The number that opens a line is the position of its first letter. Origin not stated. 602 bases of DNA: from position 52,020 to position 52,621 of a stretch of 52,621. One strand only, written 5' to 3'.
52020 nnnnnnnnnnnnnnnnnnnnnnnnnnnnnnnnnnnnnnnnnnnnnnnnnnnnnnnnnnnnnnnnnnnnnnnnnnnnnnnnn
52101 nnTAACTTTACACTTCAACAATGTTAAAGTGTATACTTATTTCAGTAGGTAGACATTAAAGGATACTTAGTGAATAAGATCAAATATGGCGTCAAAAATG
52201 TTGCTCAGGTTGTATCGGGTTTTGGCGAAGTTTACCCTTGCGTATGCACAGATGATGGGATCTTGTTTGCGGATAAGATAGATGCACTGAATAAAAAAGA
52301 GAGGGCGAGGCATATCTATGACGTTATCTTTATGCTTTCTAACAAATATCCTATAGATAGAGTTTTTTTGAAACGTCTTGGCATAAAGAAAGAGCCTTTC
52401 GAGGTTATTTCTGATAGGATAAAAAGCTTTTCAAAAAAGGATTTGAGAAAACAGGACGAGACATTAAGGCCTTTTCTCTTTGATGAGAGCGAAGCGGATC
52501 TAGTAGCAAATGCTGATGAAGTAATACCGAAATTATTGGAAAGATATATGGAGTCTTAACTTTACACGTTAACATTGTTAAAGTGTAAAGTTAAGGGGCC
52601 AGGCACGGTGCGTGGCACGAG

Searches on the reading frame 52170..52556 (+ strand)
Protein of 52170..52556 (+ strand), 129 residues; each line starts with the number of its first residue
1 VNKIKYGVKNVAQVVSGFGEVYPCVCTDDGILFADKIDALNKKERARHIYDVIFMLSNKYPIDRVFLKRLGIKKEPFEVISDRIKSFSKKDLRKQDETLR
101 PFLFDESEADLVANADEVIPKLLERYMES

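Call 95: search_protein_families(library=pfam, proteins=[window:52170-52556:+], max_evalue=1)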
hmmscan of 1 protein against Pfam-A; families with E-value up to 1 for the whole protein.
window:52170-52556:+ (129 aa): 3 families
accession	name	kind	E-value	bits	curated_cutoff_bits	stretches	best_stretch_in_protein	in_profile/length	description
PF08843.17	AbiEii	-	2.6e-06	28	22.5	1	32-97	141-213/238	Nucleotidyl transferase AbiEii toxin, Type IV TA system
PF13543.13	SAM_KSR1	-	0.0026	18.1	22.5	1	64-107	14-57/75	SAM like domain present in kinase suppressor RAS 1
PF24708.1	Lip_C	-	0.049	12.8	27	1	40-106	172-239/380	Lipase-like, C-terminal domain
